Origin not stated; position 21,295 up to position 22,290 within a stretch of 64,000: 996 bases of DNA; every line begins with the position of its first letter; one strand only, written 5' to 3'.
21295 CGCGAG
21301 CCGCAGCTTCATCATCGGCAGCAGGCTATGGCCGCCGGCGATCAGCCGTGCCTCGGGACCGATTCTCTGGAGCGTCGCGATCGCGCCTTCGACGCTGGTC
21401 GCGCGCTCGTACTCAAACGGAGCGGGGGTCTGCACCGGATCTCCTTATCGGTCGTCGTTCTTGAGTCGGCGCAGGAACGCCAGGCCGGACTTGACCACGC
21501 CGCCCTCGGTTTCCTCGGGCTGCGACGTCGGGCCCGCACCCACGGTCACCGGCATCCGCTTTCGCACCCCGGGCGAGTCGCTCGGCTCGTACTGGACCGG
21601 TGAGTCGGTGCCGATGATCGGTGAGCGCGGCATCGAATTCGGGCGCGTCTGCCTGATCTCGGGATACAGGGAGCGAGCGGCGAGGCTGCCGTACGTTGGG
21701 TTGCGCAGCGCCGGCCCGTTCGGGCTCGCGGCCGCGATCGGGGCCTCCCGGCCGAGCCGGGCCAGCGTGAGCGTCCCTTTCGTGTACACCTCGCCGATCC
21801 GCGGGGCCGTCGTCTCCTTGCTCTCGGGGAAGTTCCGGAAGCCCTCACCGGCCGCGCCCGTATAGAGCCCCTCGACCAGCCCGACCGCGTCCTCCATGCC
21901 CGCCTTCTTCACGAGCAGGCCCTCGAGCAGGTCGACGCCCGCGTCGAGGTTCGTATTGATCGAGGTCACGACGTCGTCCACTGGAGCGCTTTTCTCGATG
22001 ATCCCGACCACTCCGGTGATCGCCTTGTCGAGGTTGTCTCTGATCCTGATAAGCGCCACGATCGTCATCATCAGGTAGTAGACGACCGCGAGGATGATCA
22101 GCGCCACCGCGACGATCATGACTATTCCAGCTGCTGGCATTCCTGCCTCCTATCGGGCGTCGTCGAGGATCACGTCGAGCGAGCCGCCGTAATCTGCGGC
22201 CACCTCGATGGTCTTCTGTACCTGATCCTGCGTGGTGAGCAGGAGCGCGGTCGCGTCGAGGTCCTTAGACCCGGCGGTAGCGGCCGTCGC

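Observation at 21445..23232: Five translationally coupled single-pass membrane proteins fused onto the front of a form-I CO dehydrogenase operon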

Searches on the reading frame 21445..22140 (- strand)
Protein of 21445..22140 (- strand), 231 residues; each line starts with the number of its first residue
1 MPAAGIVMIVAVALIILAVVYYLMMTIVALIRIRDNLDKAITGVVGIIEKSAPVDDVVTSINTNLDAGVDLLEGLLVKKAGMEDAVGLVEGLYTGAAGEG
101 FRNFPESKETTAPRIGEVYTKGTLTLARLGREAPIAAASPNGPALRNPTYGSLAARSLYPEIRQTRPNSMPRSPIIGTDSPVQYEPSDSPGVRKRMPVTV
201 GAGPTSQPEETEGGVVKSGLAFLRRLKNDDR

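Call 3: search_protein_families(library=pfam, proteins=[window:21445-22140:-], max_evalue=10)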
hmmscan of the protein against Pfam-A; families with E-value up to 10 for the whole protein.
window:21445-22140:- (231 aa): 2 families
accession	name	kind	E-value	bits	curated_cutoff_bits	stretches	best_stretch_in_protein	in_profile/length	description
PF19510.5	DUF6044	-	0.13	11.1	27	1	7-42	10-45/564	Protein of unknown function (DUF6044)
PF06103.16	DUF948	-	0.2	12.3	37.2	1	7-47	3-41/89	Bacterial protein of unknown function (DUF948)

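Call 4: search_protein_families(library=ncbifam, proteins=[window:21445-22140:-], max_evalue=10)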
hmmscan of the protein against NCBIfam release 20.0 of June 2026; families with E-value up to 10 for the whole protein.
window:21445-22140:- (231 aa): 0 families

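Call 5: find_encoding_contigs(protein=window:21445-22140:-, flank=10000, max_places=6)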
Protein window:21445-22140:- (231 aa): no gene with exactly this product is on record in the collection.

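Call 7: find_homologous_proteins(query=window:21445-22140:-, max_evalue=0.001)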
Query window:21445-22140:- (231 aa): 6987 proteins with E <= 0.001 among 8000 candidates; the best 120 are listed.
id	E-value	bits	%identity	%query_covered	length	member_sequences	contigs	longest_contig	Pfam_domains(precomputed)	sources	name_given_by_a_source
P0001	1.7e-140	484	99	100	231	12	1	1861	-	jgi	jgi:hypothetical protein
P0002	8.6e-140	482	99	100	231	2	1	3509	-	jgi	jgi:hypothetical protein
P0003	6.2e-134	463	97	97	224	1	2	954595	-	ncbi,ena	-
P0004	1.7e-133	461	94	100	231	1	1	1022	-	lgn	-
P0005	5.4e-131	453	96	97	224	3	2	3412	-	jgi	jgi:hypothetical protein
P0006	3.3e-130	450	95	97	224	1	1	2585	-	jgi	jgi:hypothetical protein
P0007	4.3e-130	450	95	97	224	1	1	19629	-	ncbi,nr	ncbi:MAG TPA: hypothetical protein VHZ27_10130 [Solirubrobacteraceae bacterium]|nr:hypothetical prot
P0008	1.3e-129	448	94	97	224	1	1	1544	-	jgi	jgi:hypothetical protein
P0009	1.5e-129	448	95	97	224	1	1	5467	-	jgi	jgi:hypothetical protein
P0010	4.1e-120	417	86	99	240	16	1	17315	-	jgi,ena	-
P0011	5.4e-120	417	87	100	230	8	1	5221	-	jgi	jgi:hypothetical protein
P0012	2.3e-119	415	85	100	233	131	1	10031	-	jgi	jgi:hypothetical protein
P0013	1.3e-118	413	85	100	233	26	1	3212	-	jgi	jgi:hypothetical protein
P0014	3.0e-118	411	84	100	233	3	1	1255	-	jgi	jgi:hypothetical protein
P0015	1.6e-117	409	84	100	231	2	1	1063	-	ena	-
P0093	2.6e-107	376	77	100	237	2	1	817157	-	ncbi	-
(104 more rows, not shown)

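Call 8: find_encoding_contigs(protein=P0093, flank=10000, max_places=3)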
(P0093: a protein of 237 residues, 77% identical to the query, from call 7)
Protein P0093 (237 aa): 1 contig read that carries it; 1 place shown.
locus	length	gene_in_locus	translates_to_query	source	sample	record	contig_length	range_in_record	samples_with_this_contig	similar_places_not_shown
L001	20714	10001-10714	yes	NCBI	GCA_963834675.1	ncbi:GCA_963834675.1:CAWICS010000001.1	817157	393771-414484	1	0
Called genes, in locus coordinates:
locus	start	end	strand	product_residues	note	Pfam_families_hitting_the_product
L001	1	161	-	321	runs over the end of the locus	PF08279:HTH_11, PF19187:HTH_PafC (faint), PF13280:WYL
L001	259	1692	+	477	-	PF07690:MFS_1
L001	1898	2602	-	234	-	-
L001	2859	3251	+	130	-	PF00903:Glyoxalase, PF22677:Ble-like_N (faint)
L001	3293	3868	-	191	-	-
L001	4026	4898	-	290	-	-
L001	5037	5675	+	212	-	-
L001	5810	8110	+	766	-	PF00990:GGDEF, PF00563:EAL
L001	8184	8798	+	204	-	PF12804:NTP_transf_3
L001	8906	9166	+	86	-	-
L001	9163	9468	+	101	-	-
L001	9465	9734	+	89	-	-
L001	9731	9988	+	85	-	-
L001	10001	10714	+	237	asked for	-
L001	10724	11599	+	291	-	PF00941:FAD_binding_5, PF03450:CO_deh_flav_C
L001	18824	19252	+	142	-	PF06240:COXG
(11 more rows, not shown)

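Call 9: find_encoding_contigs(protein=P0003, flank=10000, max_places=3)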
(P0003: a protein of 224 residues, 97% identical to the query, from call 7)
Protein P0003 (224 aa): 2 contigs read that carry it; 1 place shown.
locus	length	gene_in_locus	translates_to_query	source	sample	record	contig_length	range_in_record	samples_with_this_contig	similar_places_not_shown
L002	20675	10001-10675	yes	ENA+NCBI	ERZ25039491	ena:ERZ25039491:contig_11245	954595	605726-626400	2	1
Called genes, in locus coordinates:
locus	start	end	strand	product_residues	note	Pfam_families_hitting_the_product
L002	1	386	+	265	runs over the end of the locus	PF00117:GATase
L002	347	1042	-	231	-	PF05853:BKACE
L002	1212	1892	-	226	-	-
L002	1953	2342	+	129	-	PF00903:Glyoxalase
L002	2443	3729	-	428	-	PF01341:Glyco_hydro_6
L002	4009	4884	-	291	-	-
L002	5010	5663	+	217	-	-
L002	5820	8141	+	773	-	PF00990:GGDEF, PF00563:EAL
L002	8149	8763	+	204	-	PF12804:NTP_transf_3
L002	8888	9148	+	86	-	-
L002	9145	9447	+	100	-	-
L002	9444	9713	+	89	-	-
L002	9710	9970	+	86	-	-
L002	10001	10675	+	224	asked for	-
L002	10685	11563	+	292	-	PF00941:FAD_binding_5, PF03450:CO_deh_flav_C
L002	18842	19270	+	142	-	PF06240:COXG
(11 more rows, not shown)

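Call 17: search_protein_representatives(protein=window:21445-22140:-)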
Query: 231 residues. Proteins with E-value up to 0.001 (for the whole library): 295; up to 1e-10: 181; up to 1e-30: 56. The best 150 are listed.
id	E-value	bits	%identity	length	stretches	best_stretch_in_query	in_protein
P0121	2.9e-92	324.8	73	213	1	1-214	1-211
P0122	2.3e-81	289.1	69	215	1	1-205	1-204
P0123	7.9e-77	274.3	72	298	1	1-191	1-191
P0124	1.4e-62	227.7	96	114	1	118-231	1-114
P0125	1.8e-61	224.2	61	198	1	3-189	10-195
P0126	3.3e-61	223.3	84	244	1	1-135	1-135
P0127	7.0e-56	205.9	69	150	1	56-201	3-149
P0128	2.6e-55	204.0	71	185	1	55-195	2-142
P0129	5.0e-52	193.3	73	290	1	60-191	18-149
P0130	1.3e-51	191.9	68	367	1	2-153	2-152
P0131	1.2e-49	185.5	70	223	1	5-142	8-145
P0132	3.5e-49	183.9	64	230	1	3-154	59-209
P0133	4.2e-49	183.7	54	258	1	1-205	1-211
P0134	5.4e-49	183.3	69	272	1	1-143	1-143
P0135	5.7e-49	183.3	71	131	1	1-131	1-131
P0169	7.2e-34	133.9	40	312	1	3-208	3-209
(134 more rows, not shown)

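Call 19: find_related_loci(query=A1, collection=genome_contigs, flank=8000)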
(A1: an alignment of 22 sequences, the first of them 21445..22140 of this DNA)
Query A1 (231 aa) in genome_contigs; peptide patterns used: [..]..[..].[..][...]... (x = any residue, [..] = any of these).
541 stretches matched a pattern; 522 encode a relative of the query (tblastn E <= 1e-3); the best 80 are kept; 80 distinct loci.
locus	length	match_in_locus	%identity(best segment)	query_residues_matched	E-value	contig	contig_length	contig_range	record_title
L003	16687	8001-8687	87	1-231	2e-128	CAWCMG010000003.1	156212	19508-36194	MAG: uncultured Solirubrobacterales bacterium isolate MFD05502.bin.1.152 genome assembly, contig: contig_17003, whole ge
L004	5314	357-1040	87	1-228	1e-127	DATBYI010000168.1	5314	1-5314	MAG TPA_asm: Solirubrobacteraceae bacterium isolate SMAG_U7589 k141_25263, whole genome shotgun sequence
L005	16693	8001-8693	86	1-229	7e-127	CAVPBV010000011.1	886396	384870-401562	MAG: uncultured Solirubrobacterales bacterium isolate MFD00008.bin.1.168 genome assembly, contig: contig_5210, whole gen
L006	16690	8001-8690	87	1-230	6e-127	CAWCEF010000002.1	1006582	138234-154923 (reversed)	MAG: uncultured Solirubrobacterales bacterium isolate MFD04463.bin.1.43 genome assembly, contig: contig_17567, whole gen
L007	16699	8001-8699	86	1-231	9e-127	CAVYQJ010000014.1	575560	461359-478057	MAG: uncultured Solirubrobacterales bacterium isolate MFD06092.bin.1.58 genome assembly, contig: contig_29446, whole gen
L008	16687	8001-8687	85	1-231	4e-125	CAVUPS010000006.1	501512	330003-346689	MAG: uncultured Solirubrobacterales bacterium isolate MFD05580.bin.2.2 genome assembly, contig: contig_29808, whole geno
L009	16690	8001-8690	85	1-230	5e-125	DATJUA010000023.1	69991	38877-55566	MAG TPA_asm: Solirubrobacteraceae bacterium isolate SMAG_U15034 k141_3440991, whole genome shotgun sequence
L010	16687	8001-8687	85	1-231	3e-124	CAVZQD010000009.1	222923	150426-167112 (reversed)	MAG: uncultured Solirubrobacterales bacterium isolate MFD09603.bin.2.270 genome assembly, contig: contig_22426, whole ge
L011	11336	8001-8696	84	1-230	3e-124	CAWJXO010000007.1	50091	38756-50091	MAG: uncultured Solirubrobacterales bacterium isolate MFD05502.bin.2.100 genome assembly, contig: contig_14969, whole ge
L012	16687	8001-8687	84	1-231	4e-123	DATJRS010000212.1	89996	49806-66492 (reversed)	MAG TPA_asm: Solirubrobacteraceae bacterium isolate SMAG_U14973 k141_719551, whole genome shotgun sequence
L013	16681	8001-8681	85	1-229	3e-123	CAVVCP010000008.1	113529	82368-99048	MAG: uncultured Solirubrobacterales bacterium isolate MFD02671.bin.1.18 genome assembly, contig: contig_26527, whole gen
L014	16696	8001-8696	84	1-230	4e-123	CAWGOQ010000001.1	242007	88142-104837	MAG: uncultured Solirubrobacterales bacterium isolate MFD05580.bin.2.6 genome assembly, contig: contig_13960, whole geno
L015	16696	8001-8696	84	1-230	7e-123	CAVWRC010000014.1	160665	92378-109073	MAG: uncultured Solirubrobacterales bacterium isolate MFD04570.bin.1.19 genome assembly, contig: contig_136013, whole ge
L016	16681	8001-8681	84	1-229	1e-122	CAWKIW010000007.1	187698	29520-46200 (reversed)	MAG: uncultured Solirubrobacterales bacterium isolate MFD09603.bin.4.106 genome assembly, contig: contig_30455, whole ge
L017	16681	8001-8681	84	1-229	2e-122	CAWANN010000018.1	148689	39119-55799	MAG: uncultured Solirubrobacterales bacterium isolate MFD01633.bin.1.32 genome assembly, contig: contig_49836, whole gen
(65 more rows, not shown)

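Call 24: find_homologous_proteins(query=P0169, max_evalue=0.001)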
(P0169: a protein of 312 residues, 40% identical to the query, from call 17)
Query P0169 (312 aa): 669 proteins with E <= 0.001 among 8000 candidates; the best 120 are listed.
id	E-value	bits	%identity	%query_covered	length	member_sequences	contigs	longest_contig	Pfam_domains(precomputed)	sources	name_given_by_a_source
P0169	7.7e-195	665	100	100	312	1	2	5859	-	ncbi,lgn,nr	ncbi:MAG: hypothetical protein M3296_05930 [Actinomycetota bacterium]|nr:hypothetical protein [Actin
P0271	1.4e-68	250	64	66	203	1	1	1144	-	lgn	-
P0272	2.9e-62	229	45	93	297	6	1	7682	-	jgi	jgi:hypothetical protein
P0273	2.7e-60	223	48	91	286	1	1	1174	-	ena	-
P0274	5.3e-60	222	47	93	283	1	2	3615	-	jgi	jgi:hypothetical protein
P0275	1.1e-58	217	44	93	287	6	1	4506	-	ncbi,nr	ncbi:MAG TPA: hypothetical protein VGO81_06025 [Solirubrobacteraceae bacterium]|nr:hypothetical prot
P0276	1.1e-58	217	45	93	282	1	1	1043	-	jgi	jgi:hypothetical protein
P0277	2.4e-58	216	46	91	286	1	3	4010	-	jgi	jgi:hypothetical protein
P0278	1.3e-57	214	44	93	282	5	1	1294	-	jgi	jgi:hypothetical protein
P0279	1.7e-57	214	45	93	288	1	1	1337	-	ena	-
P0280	3.9e-57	212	47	91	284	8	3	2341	-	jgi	jgi:hypothetical protein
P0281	5.3e-57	212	45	93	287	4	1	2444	-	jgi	jgi:hypothetical protein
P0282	5.7e-57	212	47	93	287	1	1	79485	-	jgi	jgi:hypothetical protein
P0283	5.7e-57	212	45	93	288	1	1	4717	-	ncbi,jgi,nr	ncbi:MAG: hypothetical protein QOJ85_16 [Solirubrobacteraceae bacterium]|jgi:hypothetical protein|nr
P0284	6.8e-57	212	45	93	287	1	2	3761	-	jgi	jgi:hypothetical protein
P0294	8.6e-56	208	44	93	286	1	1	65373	-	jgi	jgi:hypothetical protein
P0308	4.3e-53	199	59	54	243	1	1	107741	-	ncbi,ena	-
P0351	8.8e-50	188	57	60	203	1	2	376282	-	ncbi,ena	-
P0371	1.9e-48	184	50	72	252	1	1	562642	-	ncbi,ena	-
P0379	2.5e-48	183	57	54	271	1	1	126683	-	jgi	jgi:hypothetical protein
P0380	2.7e-48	183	42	100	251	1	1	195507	-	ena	-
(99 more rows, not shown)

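Call 25: find_encoding_contigs(protein=P0371, flank=8000, max_places=2)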
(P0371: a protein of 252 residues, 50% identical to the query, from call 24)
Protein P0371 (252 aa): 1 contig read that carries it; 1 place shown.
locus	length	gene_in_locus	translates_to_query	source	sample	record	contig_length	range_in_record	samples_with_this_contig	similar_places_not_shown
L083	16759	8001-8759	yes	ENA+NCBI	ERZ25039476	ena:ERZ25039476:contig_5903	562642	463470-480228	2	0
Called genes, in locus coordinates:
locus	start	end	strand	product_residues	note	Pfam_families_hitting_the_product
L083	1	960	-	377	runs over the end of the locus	PF02771:Acyl-CoA_dh_N, PF00441:Acyl-CoA_dh_1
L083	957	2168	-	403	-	PF02771:Acyl-CoA_dh_N, PF02770:Acyl-CoA_dh_M, PF00441:Acyl-CoA_dh_1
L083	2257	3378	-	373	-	PF07859:Abhydrolase_3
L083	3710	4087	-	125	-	PF03551:PadR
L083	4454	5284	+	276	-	-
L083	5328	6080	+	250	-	-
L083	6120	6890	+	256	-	-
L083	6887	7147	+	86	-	-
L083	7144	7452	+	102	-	-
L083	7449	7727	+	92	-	-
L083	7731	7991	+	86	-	-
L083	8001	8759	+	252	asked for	-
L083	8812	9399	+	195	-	-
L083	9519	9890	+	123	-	PF01152:Bac_globin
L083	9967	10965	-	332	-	PF04055:Radical_SAM, PF13353:Fer4_12 (weak), PF06463:Mob_synth_C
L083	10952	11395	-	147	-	PF01967:MoaC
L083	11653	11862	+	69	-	-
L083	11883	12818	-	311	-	PF00126:HTH_1, PF03466:LysR_substrate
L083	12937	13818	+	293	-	PF00941:FAD_binding_5, PF03450:CO_deh_flav_C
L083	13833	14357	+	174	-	PF01799:Fer2_2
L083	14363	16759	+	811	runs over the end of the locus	PF01315:Ald_Xan_dh_C, PF02738:MoCoBD_1, PF20256:MoCoBD_2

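Call 26: find_encoding_contigs(protein=P0380, flank=8000, max_places=2)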
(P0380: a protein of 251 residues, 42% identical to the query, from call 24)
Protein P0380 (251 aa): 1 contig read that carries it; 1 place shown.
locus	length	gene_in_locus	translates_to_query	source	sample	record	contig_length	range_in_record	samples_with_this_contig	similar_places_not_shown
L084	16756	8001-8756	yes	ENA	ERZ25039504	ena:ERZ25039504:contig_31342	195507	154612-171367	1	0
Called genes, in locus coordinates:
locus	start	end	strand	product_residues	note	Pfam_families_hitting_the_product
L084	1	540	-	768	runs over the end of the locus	-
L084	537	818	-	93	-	-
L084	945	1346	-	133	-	PF04240:Caroten_synth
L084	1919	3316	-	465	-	PF01593:Amino_oxidase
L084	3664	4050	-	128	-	PF03551:PadR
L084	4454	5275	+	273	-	-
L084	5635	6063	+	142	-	-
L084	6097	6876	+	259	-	PF06009: (faint)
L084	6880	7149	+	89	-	-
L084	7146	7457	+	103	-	-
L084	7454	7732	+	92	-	-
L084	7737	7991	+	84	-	-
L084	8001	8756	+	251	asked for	-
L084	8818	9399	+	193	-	-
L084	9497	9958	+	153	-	-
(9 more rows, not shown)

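Call 27: find_encoding_contigs(protein=P0282, flank=8000, max_places=2)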
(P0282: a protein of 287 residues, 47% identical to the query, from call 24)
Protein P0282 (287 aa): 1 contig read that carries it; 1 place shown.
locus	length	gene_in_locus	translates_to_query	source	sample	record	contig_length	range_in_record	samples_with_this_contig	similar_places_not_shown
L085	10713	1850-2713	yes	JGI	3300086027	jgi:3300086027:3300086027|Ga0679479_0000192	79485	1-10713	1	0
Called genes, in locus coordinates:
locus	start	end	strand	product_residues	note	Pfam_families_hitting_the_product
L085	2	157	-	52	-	?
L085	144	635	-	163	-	PF01967:MoaC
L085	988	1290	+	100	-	-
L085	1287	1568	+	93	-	-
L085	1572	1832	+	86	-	-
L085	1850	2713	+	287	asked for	-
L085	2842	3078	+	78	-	-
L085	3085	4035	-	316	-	PF00126:HTH_1, PF03466:LysR_substrate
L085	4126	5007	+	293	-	PF00941:FAD_binding_5, PF03450:CO_deh_flav_C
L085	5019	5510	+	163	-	PF01799:Fer2_2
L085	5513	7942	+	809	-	PF01315:Ald_Xan_dh_C, PF02738:MoCoBD_1, PF20256:MoCoBD_2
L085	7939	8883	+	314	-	PF02625:XdhC_CoxI, PF13478:XdhC_C, PF04945:YHS (weak)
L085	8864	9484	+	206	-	PF12804:NTP_transf_3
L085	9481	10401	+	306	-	PF13191:AAA_16 (weak), PF13401:AAA_22 (faint), PF00004:AAA, PF07724:AAA_2 (faint), PF07726:AAA_3 (faint), PF07728:AAA_5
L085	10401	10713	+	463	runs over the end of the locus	PF05762:VWA_CoxE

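Call 29: find_encoding_contigs(protein=P0351, flank=10000, max_places=2)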
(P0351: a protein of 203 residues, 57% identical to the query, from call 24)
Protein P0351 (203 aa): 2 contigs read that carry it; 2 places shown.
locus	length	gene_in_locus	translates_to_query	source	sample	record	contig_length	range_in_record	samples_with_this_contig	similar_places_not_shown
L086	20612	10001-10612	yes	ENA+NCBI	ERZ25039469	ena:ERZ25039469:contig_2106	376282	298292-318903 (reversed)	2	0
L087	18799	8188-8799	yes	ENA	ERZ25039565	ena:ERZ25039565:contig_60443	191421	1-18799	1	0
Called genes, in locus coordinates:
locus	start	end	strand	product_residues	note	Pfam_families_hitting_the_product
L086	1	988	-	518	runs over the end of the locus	PF00171:Aldedh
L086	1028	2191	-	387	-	PF00890:FAD_binding_2 (weak), PF01266:DAO, PF01494:FAD_binding_3 (faint), PF03486:HI0933_like (faint), PF07992:Pyr_redox_2 (weak), PF13738:Pyr_redox_3 (faint)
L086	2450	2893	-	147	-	PF13577:SnoaL_4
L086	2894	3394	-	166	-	PF07366:SnoaL, PF12680:SnoaL_2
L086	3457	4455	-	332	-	PF00753:Lactamase_B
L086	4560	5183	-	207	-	PF00440:TetR_N, PF17939:TetR_C_30 (weak)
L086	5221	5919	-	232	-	-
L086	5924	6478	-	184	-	PF04542:Sigma70_r2, PF22029:PhyR_sigma2 (weak), PF08281:Sigma70_r4_2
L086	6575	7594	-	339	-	-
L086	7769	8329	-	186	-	PF04264:YceI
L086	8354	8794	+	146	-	PF06240:COXG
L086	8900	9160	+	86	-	-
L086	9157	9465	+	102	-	-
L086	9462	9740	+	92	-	-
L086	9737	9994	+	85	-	-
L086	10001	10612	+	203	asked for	-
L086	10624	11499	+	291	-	PF00941:FAD_binding_5, PF03450:CO_deh_flav_C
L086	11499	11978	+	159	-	PF00111:Fer2 (weak), PF01799:Fer2_2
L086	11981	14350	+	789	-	PF01315:Ald_Xan_dh_C, PF02738:MoCoBD_1, PF20256:MoCoBD_2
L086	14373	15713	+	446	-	PF05762:VWA_CoxE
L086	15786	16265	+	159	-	PF20256:MoCoBD_2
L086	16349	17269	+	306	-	PF02625:XdhC_CoxI, PF13478:XdhC_C, PF04945:YHS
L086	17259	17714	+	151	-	PF12804:NTP_transf_3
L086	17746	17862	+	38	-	-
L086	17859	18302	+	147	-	PF07728:AAA_5 (weak)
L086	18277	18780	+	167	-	-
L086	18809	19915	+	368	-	PF02625:XdhC_CoxI, PF13478:XdhC_C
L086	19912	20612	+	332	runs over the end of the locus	PF13353:Fer4_12 (weak), PF04055:Radical_SAM, PF06463:Mob_synth_C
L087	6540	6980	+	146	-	PF06240:COXG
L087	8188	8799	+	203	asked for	-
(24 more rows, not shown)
